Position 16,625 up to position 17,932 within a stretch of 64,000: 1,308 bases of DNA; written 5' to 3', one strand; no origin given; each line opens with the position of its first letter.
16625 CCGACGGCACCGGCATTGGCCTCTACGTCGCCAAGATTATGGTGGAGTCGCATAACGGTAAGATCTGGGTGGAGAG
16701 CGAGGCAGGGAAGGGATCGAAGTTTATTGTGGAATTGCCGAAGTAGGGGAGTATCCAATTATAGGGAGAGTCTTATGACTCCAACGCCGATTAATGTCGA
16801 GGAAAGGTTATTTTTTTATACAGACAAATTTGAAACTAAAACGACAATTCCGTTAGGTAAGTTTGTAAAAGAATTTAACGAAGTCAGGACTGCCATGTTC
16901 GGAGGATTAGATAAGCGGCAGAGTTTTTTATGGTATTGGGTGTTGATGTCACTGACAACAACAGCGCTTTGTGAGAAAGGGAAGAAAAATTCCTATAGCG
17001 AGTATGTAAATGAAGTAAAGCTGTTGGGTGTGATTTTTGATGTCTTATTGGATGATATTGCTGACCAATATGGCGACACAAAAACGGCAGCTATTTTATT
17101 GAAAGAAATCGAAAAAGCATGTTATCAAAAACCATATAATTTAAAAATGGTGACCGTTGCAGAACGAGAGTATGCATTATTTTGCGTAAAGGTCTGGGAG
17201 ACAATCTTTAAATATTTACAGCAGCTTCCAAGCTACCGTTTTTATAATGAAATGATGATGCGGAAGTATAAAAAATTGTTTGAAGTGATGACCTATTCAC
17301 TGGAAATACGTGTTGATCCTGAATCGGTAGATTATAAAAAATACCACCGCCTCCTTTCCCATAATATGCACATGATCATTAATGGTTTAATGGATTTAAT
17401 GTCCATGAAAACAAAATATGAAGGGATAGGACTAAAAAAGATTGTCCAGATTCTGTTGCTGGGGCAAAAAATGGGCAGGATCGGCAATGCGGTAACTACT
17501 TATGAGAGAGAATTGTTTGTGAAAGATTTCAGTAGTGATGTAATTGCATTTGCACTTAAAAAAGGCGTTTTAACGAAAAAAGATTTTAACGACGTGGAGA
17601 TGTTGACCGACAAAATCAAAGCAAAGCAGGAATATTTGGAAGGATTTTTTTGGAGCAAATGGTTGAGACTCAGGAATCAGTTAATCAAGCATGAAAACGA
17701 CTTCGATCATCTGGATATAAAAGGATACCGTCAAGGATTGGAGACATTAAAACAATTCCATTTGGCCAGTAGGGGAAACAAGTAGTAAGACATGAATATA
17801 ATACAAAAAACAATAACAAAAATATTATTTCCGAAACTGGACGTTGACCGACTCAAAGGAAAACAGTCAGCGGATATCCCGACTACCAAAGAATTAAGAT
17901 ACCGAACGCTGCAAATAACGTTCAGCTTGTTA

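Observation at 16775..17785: Terpene-synthase-like protein inserted between the histidine kinases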

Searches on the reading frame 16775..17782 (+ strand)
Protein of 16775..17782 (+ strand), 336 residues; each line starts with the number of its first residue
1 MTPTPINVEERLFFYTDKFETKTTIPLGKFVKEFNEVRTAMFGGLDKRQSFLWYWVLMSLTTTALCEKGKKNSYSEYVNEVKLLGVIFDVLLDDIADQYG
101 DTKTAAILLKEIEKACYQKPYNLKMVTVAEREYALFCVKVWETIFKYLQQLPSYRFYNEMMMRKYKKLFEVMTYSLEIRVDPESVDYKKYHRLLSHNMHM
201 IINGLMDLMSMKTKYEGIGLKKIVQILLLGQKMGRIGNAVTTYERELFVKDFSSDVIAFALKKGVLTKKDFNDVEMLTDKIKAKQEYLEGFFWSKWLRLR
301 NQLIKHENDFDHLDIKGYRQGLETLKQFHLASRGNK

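Call 4: search_protein_families(library=pfam, proteins=[window:16775-17782:+], max_evalue=10)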
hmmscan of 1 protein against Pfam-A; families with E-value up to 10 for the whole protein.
window:16775-17782:+ (336 aa): 0 families

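Call 5: search_protein_families(library=ncbifam, proteins=[window:16775-17782:+], max_evalue=10)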
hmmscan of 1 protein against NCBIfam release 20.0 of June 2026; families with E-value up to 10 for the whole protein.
window:16775-17782:+ (336 aa): 0 families

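Call 6: search_solved_structures(query=window:16775-17782:+, max_evalue=10, show_alignments=3)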
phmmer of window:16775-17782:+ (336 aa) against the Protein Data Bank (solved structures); distinct sequences matched with E-value up to 10: 1.
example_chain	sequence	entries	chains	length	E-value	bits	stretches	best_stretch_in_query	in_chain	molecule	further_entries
5z1z_A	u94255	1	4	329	1.6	11.1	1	190-258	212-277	D-isomer specific 2-hydroxyacid dehydrogenase NAD-binding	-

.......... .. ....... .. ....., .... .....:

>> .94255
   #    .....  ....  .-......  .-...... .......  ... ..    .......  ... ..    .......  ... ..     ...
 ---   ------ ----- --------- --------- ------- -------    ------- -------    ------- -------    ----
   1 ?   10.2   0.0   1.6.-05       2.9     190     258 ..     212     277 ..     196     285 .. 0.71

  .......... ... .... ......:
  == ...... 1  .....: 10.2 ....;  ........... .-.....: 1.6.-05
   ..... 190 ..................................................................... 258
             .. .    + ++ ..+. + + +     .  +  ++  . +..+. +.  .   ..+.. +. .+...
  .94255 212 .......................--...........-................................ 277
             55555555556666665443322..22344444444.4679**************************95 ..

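Call 7: find_homologous_proteins(query=window:16775-17782:+, max_evalue=0.001)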
Query window:16775-17782:+ (336 aa): 3 proteins with E <= 0.001 among 2596 candidates.
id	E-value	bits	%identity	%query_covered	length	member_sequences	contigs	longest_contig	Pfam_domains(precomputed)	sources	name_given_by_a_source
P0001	2.7e-222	755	100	100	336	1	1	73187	-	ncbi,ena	-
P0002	2.2e-30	124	29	98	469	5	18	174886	PF07238.20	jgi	-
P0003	2.6e-9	55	32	39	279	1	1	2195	-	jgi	jgi:hypothetical protein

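Call 12: find_encoding_contigs(protein=P0001, flank=10000, max_places=4)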
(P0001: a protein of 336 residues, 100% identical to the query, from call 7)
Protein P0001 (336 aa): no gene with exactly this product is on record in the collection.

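Call 13: find_encoding_contigs(protein=P0002, flank=10000, max_places=6)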
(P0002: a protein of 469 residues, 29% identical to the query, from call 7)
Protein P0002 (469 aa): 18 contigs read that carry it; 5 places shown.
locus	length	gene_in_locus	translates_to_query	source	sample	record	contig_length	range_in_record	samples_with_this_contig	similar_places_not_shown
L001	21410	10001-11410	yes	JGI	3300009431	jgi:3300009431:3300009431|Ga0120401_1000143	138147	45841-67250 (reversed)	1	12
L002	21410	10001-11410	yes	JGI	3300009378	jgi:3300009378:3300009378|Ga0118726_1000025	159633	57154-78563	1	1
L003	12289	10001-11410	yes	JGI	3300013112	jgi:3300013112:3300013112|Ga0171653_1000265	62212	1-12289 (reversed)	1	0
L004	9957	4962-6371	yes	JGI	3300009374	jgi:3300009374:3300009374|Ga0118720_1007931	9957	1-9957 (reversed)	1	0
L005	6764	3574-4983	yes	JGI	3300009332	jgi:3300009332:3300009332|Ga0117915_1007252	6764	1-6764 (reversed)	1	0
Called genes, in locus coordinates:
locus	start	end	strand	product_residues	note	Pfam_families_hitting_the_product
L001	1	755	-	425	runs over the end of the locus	-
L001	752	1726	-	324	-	PF02388:FemAB (faint), PF13480:Acetyltransf_6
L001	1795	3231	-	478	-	PF13173:AAA_14, PF13635:DUF4143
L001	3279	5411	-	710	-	PF07494:Reg_prop (faint)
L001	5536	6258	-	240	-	PF00535:Glycos_transf_2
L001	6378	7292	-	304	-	PF03349:Toluene_X (weak)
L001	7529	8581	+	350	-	PF01103:Omp85 (faint)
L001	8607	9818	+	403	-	PF00962:A_deaminase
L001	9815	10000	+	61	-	-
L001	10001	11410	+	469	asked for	PF07238:PilZ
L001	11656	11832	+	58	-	-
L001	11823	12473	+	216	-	-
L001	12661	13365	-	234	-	-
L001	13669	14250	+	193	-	PF02517:Rce1-like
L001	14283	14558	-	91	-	-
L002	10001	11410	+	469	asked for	PF07238:PilZ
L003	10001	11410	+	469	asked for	PF07238:PilZ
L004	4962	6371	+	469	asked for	PF07238:PilZ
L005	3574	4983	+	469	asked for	PF07238:PilZ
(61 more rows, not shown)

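Call 15: search_protein_representatives(protein=window:16775-17782:+)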
Query: 336 residues. Proteins with E-value up to 0.001 (for the whole library): 482; up to 1e-10: 297; up to 1e-30: 24. The best 150 are listed.
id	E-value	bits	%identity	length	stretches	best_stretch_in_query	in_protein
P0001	8.6e-223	754.6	100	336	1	1-336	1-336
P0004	2.2e-54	201.2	38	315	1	26-336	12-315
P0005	3.8e-51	190.6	35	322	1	29-336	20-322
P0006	1.1e-50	189.0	37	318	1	29-336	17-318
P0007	6.0e-49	183.4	37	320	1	30-336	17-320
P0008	2.9e-47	177.8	36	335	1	34-336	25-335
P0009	2.0e-45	171.8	35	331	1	24-336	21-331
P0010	1.9e-40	155.4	36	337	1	30-336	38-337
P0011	7.7e-40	153.4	34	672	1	46-336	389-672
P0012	7.4e-39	150.2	34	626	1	42-336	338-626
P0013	9.6e-39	149.8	35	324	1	29-336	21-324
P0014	1.8e-38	148.9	32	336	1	43-336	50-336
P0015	5.1e-38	147.5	36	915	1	37-336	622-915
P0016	4.3e-37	144.4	32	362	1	19-330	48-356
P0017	1.4e-36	142.7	32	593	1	44-336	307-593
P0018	5.1e-36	140.9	34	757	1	42-336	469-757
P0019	7.8e-36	140.3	35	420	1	42-336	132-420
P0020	3.4e-35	138.2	34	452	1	42-336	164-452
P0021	6.4e-35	137.3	32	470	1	44-336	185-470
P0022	7.2e-33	130.5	34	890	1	40-335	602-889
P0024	1.6e-31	126.1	32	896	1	46-335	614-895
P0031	6.5e-29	117.5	31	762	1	45-335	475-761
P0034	1.5e-28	116.4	30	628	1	42-335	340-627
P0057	6.6e-23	97.8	30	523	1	42-334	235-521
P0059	8.7e-23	97.4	28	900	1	47-336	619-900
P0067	4.4e-22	95.1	32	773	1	46-271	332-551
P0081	1.1e-20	90.5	27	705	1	46-335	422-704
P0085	1.5e-20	90.0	27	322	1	33-336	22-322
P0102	1.9e-19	86.4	26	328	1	45-332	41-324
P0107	4.9e-19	85.1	30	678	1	47-336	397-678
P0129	2.8e-18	82.6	24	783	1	29-335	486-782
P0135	7.4e-18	81.2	25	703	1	44-336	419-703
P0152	4.6e-17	78.6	28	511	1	45-336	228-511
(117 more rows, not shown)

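Call 16: search_protein_families(library=pfam, proteins=[P0011, P0012, P0015, P0017, P0018, P0019, P0020, P0021, P0022, P0024], max_evalue=0.01)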
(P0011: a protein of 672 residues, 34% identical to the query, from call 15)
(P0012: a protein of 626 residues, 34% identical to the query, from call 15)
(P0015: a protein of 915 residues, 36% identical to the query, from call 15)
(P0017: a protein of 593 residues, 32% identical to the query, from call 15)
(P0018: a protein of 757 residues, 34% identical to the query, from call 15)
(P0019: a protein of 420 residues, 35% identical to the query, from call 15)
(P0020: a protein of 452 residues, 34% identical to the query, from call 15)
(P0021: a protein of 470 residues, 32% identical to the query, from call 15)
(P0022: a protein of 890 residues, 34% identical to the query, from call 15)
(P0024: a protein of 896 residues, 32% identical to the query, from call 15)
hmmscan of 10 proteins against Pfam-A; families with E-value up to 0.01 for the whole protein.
P0011 (672 aa): 2 families
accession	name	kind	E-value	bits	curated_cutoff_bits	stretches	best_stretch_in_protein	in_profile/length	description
PF02780.25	Transketolase_C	-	5.2e-12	46.2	25.9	1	214-304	7-101/124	Transketolase, C-terminal domain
PF17147.9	PFOR_II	-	0.0082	16.9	27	0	220-289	4-73/102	Pyruvate:ferredoxin oxidoreductase core domain II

P0012 (626 aa): 4 families
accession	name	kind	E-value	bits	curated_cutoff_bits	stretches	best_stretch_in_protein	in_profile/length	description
PF02779.29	Transket_pyr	-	3.8e-47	160.6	27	1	2-153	14-173/174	Transketolase, pyrimidine binding domain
PF02780.25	Transketolase_C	-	1.5e-34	119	25.9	1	168-289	1-124/124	Transketolase, C-terminal domain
PF22613.1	Transketolase_C_1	-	5.4e-05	23.8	27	1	176-219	11-54/113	Transketolase-like TK C-terminal domain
PF17147.9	PFOR_II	-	8e-05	23.4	27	1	178-250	2-74/102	Pyruvate:ferredoxin oxidoreductase core domain II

P0015 (915 aa): 6 families
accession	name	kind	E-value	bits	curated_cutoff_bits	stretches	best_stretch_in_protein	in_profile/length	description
PF13292.11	DXP_synthase_N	-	1.8e-88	296.8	21.2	2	6-194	1-189/274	1-deoxy-D-xylulose-5-phosphate synthase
PF02779.29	Transket_pyr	-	4.4e-49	166.9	27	1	279-438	3-170/174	Transketolase, pyrimidine binding domain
PF02780.25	Transketolase_C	-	2.6e-33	115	25.9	1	456-577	1-124/124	Transketolase, C-terminal domain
PF02775.26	TPP_enzyme_C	-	1e-05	25.8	21.9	1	108-177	20-83/151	Thiamine pyrophosphate enzyme, C-terminal TPP binding domain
PF22613.1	Transketolase_C_1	-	5.5e-05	23.8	27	1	465-498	12-45/113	Transketolase-like TK C-terminal domain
PF00676.26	E1_dh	-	5.7e-05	22.7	22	1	115-184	100-169/300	Dehydrogenase E1 component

P0017 (593 aa): 1 family
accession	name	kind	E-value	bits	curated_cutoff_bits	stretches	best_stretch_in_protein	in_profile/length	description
PF00926.24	DHBP_synthase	-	2e-73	246.5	26.4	1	49-239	2-191/191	3,4-dihydroxy-2-butanone 4-phosphate synthase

P0018 (757 aa): 0 families

P0019 (420 aa): 1 family
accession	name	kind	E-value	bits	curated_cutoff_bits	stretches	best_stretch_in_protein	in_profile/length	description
PF02780.25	Transketolase_C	-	2.2e-16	60.4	25.9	1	1-82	41-124/124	Transketolase, C-terminal domain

P0020 (452 aa): 1 family
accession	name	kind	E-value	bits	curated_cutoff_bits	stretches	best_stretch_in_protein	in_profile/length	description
PF07238.19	PilZ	-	1.6e-09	38.4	22.5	1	18-119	2-100/102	PilZ domain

P0021 (470 aa): 2 families
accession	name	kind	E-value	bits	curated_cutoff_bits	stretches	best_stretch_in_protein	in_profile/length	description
PF02780.25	Transketolase_C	-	6.1e-28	97.7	25.9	1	5-125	1-124/124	Transketolase, C-terminal domain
PF19086.5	Terpene_syn_C_2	-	0.0071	16.5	23.7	0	230-392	8-173/199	Terpene synthase family 2, C-terminal metal binding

P0022 (890 aa): 2 families
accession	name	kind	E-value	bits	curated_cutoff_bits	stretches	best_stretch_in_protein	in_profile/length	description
PF02780.25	Transketolase_C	-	4e-15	56.3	25.9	1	424-507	4-91/124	Transketolase, C-terminal domain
PF17147.9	PFOR_II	-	0.0098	16.7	27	0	431-498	2-69/102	Pyruvate:ferredoxin oxidoreductase core domain II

P0024 (896 aa): 2 families
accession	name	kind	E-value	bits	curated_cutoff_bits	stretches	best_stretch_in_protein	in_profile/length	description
PF02780.25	Transketolase_C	-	1.6e-18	67.2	25.9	1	430-530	1-102/124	Transketolase, C-terminal domain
PF22613.1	Transketolase_C_1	-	0.0013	19.4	27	1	437-478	10-51/113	Transketolase-like TK C-terminal domain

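Call 19: search_solved_structures(query=A2, max_evalue=10, show_alignments=3)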
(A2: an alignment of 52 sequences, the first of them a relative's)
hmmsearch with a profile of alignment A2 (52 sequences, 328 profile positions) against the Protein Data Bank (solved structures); distinct sequences matched with E-value up to 10: 8.
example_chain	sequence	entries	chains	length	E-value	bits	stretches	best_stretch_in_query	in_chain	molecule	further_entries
7bzb_A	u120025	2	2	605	0.002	20.5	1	224-276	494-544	Terpenoid synthase 18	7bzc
9rrz_A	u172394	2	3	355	0.077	15.2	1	213-263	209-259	Terpene synthase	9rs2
9rs4_A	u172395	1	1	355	0.077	15.2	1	213-263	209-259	Terpene synthase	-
9rs5_A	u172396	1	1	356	0.078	15.2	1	213-263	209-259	Terpene synthase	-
8zwz_A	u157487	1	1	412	0.16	14.2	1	66-145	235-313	Diterpene synthase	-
3rf2_A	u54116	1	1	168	0.27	13.4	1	251-317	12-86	30S ribosomal protein S8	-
6u0m_6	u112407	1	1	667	0.32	13.2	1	83-184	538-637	DNA replication licensing factor MCM6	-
7e4n_A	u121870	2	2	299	0.37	13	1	207-245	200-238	Sat1646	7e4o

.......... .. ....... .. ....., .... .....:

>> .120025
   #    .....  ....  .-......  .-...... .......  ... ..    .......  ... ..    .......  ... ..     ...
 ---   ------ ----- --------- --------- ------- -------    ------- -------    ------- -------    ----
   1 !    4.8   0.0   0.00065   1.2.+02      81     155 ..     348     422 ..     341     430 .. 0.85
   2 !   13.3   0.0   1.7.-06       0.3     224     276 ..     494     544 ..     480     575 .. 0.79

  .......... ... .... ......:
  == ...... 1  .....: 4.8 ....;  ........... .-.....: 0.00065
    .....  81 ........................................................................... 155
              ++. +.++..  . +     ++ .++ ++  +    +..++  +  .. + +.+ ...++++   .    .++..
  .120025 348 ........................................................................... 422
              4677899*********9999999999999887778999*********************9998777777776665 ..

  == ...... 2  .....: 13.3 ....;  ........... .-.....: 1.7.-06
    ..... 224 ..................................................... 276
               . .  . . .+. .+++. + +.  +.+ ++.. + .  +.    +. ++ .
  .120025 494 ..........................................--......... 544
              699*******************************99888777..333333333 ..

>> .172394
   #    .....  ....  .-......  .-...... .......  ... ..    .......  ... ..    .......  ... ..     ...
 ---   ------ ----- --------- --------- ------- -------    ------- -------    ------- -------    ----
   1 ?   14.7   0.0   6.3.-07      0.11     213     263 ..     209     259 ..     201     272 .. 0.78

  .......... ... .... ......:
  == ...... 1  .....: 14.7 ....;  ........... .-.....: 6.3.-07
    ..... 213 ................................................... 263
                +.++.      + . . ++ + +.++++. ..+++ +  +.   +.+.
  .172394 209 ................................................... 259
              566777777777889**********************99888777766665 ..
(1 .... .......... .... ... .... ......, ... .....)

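Call 20: search_protein_families(library=pfam, alignment_id=A2, max_evalue=1)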
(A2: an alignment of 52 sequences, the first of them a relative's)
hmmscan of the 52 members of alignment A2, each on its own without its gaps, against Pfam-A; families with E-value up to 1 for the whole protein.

A. member 1, P0001 (336 aa): 0 families

B. families by the number of members that match (of 52 scanned): 30 families (the first 25 are shown)
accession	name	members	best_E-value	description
PF19086.5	Terpene_syn_C_2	27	2.3e-07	Terpene synthase family 2, C-terminal metal binding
PF03936.21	Terpene_synth_C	6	0.0011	Terpene synthase family, metal binding domain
PF08659.16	KR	1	0.0046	KR domain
PF10759.14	BPA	1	0.016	Bacterial proteasome activator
PF19173.5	DUF5855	1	0.027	Family of unknown function (DUF5855)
PF23309.1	DUF7083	1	0.029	Domain of unknown function (DUF7083)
PF05674.17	DUF816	1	0.034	Baculovirus protein of unknown function (DUF816)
PF16142.10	DUF4850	1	0.05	Domain of unknown function (DUF4850)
PF04303.18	PrpF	1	0.053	PrpF protein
PF13877.11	RPAP3_C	1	0.062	Potential Monad-binding region of RPAP3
PF16188.10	Peptidase_M24_C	1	0.064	C-terminal region of peptidase_M24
PF25683.1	URGCP_GTPase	1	0.068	URGCP-like GTPase domain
PF13419.12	HAD_2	1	0.073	Haloacid dehalogenase-like hydrolase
PF23752.1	Beta-prop_WDR11_2nd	1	0.075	WDR11 second beta-propeller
PF05595.16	DUF771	1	0.077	Domain of unknown function (DUF771)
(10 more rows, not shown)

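Call 21: find_homologous_proteins(query=A2, max_evalue=0.00001)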
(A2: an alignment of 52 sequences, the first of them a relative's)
Query A2 (52 sequences) (336 aa, profile of the alignment): 10 proteins with E <= 0.00001 among 7724 candidates.
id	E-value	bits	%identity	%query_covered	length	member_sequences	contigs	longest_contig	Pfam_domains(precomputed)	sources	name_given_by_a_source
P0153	1.4e-115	404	34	88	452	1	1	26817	PF07238.20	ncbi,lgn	-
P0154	3.5e-115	403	33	88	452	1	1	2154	PF07238.20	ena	-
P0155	3.9e-113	396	35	88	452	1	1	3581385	PF07238.20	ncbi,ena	-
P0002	1.1e-109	385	29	98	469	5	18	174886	PF07238.20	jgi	-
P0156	3.1e-94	334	29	86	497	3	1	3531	PF08663.16,PF00072.31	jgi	jgi:DNA-binding response OmpR family regulator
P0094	2.1e-92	328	24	93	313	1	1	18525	PF19086.6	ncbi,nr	ncbi:MAG: hypothetical protein GY754_05565 [bacterium]|nr:hypothetical protein [bacterium]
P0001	1.7e-89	318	100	100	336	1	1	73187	-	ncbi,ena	-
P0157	4.0e-86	307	27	75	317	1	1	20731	-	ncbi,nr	ncbi:MAG: hypothetical protein GY754_39295 [bacterium]|nr:hypothetical protein [bacterium]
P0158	5.2e-64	234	36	49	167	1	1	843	-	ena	-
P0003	2.9e-43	166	32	39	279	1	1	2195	-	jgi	jgi:hypothetical protein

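Call 28: find_related_loci(query=A3, collection=genome_contigs, flank=8000)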
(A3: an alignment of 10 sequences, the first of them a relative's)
Query A3 (336 aa) in genome_contigs; peptide patterns used: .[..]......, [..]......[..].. (x = any residue, [..] = any of these).
455 stretches matched a pattern; 22 encode a relative of the query (tblastn E <= 1e-3); 22 distinct loci.
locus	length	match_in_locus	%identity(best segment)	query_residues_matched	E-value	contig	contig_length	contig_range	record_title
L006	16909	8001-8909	34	29-336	3e-56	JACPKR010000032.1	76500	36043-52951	MAG: Deltaproteobacteria bacterium isolate NC_groundwater_500_Ag_S-0.1um_48_30 S35_SO-1_scaffold_166637, whole genome sh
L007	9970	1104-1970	32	42-336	1e-45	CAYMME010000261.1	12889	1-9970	MAG TPA_asm: uncultured Planctomycetales bacterium isolate binchicken_co65_34 genome assembly, contig: NODE_19345_length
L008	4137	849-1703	33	45-336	2e-44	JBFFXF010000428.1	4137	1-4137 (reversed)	MAG: Planctomycetota bacterium isolate Mix_sand01.2020.11.D.10 k141_912047_length_4137_cov_13.0000, whole genome shotgun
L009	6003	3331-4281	29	3-336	2e-39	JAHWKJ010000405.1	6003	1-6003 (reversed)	MAG: Planctomycetota bacterium isolate 0813_bin13 NODE_6648_length_6003_cov_7.073974, whole genome shotgun sequence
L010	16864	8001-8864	30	42-336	3e-39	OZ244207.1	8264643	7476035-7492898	MAG: Rubripirellula sp. isolate 81bcb08a-077e-453e-87ee-80c46bb080ef genome assembly, chromosome: 1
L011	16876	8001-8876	33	30-336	9e-39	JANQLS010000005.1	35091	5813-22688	MAG: Planctomycetota bacterium isolate PL25a_bin.67 k99_1437487, whole genome shotgun sequence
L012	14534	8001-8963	34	17-336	2e-44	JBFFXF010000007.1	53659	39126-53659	MAG: Planctomycetota bacterium isolate Mix_sand01.2020.11.D.10 k141_173476_length_53659_cov_13.0003, whole genome shotgu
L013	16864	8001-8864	25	42-334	4e-30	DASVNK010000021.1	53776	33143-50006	MAG TPA_asm: Verrucomicrobiia bacterium isolate SMAG_U3125 k141_532041, whole genome shotgun sequence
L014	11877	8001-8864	25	42-334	2e-29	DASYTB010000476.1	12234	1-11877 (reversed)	MAG TPA_asm: Verrucomicrobiia bacterium isolate SMAG_U4555 k141_208164, whole genome shotgun sequence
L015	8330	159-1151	23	10-334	4e-29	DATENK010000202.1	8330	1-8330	MAG TPA_asm: Verrucomicrobiia bacterium isolate SMAG_U8967 k141_1591401, whole genome shotgun sequence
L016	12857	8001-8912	29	21-336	4e-29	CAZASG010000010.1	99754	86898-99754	MAG TPA_asm: uncultured Anaerolineaceae bacterium isolate SRP167671_co2_272 genome assembly, contig: NODE_229_length_997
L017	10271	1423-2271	25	47-334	4e-29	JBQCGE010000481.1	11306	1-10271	MAG: Verrucomicrobiota bacterium isolate bin245 k141_4695777, whole genome shotgun sequence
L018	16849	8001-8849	26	47-334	3e-29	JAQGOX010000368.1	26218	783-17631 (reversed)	MAG: Verrucomicrobiales bacterium isolate RYN_624 scaffold_1863641, whole genome shotgun sequence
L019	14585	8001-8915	28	20-334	5e-32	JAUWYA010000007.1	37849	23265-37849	MAG: Candidatus Nealsonbacteria bacterium isolate CSMAG_2698 CSMAG_2698_k141_595444_length_37849_cov_11.9872, whole geno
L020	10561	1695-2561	28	46-336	5e-28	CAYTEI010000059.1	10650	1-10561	MAG TPA_asm: uncultured Thermococci archaeon isolate ERP127260_co1_47 genome assembly, contig: NODE_2930_length_10650_co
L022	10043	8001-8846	27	47-334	9e-25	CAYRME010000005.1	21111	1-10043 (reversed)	MAG TPA_asm: uncultured Candidatus Saccharibacteria bacterium isolate binchicken_co32_462 genome assembly, contig: NODE_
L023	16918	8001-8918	26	18-334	9e-24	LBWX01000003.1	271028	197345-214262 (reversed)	MAG: candidate division CPR2 bacterium GW2011_GWC2_39_35 UT47_C0003, whole genome shotgun sequence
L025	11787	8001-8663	27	47-271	3e-19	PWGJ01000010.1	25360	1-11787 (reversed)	MAG: Candidatus Nealsonbacteria bacterium isolate T1Sed10_186 T1-Sed10-C1438, whole genome shotgun sequence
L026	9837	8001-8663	27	47-271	3e-18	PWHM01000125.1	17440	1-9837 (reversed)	MAG: Candidatus Nealsonbacteria bacterium isolate T1Sed10_127 T1-Sed10-C2976, whole genome shotgun sequence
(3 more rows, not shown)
